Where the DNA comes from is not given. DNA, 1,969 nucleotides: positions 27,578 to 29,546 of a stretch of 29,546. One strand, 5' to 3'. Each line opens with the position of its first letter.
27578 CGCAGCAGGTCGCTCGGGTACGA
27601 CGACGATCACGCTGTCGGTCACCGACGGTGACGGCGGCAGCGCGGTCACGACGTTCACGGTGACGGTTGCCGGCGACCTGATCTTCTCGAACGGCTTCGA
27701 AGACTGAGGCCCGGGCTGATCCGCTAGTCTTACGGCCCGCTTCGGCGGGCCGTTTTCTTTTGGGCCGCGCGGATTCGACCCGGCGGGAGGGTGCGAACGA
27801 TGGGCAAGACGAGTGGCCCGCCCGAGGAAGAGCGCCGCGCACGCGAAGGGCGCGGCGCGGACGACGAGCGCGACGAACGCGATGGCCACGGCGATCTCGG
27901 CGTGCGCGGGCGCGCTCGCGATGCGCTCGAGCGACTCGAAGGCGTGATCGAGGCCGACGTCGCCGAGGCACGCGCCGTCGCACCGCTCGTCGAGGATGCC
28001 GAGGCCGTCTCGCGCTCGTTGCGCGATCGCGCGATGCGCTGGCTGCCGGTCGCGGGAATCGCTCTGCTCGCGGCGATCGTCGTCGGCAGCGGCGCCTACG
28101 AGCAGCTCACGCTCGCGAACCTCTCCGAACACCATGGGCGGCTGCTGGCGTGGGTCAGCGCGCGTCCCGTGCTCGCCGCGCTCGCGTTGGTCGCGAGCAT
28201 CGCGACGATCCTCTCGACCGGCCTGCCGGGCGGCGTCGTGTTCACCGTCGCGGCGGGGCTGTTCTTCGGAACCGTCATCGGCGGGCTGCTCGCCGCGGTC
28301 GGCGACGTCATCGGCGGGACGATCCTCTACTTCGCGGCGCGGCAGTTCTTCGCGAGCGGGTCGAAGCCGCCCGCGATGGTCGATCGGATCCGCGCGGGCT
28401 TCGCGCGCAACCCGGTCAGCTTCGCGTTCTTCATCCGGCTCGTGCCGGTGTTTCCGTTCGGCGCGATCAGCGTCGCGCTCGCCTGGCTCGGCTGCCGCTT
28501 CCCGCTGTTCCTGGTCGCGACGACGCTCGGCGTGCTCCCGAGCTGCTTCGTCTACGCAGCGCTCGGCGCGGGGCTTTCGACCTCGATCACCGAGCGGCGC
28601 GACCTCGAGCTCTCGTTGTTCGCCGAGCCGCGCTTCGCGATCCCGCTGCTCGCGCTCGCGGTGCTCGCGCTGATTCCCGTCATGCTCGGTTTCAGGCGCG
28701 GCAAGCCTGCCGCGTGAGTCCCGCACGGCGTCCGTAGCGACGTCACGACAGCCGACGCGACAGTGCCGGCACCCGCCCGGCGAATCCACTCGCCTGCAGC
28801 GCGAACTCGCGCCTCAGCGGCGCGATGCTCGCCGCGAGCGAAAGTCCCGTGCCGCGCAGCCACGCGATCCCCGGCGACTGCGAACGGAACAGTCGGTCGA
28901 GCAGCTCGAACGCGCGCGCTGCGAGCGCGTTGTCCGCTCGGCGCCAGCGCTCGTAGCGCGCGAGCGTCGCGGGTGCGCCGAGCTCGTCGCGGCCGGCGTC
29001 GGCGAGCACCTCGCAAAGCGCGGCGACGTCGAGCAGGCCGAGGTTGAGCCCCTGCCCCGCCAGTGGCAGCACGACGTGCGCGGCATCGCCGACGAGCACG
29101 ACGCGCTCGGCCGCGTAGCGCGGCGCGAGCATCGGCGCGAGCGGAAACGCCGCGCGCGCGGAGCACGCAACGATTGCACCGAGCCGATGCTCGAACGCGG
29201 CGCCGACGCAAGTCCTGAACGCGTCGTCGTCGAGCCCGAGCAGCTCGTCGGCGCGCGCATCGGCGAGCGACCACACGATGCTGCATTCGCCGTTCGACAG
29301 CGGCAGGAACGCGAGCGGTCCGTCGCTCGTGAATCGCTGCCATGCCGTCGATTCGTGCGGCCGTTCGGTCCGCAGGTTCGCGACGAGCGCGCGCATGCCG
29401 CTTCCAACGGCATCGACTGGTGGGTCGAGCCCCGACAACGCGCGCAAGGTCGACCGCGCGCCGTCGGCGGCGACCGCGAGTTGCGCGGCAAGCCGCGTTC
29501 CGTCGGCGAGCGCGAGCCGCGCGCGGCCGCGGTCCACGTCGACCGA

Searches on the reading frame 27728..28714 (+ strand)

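Call 14: search_protein_families(library=pfam, proteins=[window:27728-28714:+], max_evalue=0.01)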
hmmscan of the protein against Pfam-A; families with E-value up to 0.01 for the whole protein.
window:27728-28714:+ (329 aa): 1 family
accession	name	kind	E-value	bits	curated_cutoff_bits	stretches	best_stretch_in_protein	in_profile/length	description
PF09335.16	VTT_dom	-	1.4e-15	58.2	33.9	1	169-281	3-122/123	VTT domain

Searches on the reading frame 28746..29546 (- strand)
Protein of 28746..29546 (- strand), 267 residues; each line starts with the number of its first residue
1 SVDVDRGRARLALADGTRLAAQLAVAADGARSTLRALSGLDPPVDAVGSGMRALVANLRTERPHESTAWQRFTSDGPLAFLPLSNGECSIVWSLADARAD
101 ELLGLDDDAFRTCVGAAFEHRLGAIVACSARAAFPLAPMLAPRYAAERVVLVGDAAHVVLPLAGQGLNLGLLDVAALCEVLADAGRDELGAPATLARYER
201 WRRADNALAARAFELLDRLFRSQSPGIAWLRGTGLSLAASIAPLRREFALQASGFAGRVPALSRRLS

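Call 14: search_protein_families(library=pfam, proteins=[window:28746-29546:-], max_evalue=0.01)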
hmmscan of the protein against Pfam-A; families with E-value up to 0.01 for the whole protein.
window:28746-29546:- (267 aa): 2 families
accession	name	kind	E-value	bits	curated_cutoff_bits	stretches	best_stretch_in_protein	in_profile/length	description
PF01494.25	FAD_binding_3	-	5.8e-22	78.8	22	1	16-204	144-340/349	FAD binding domain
PF08491.16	SE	-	0.0064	16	20.1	0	139-184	122-167/276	Squalene epoxidase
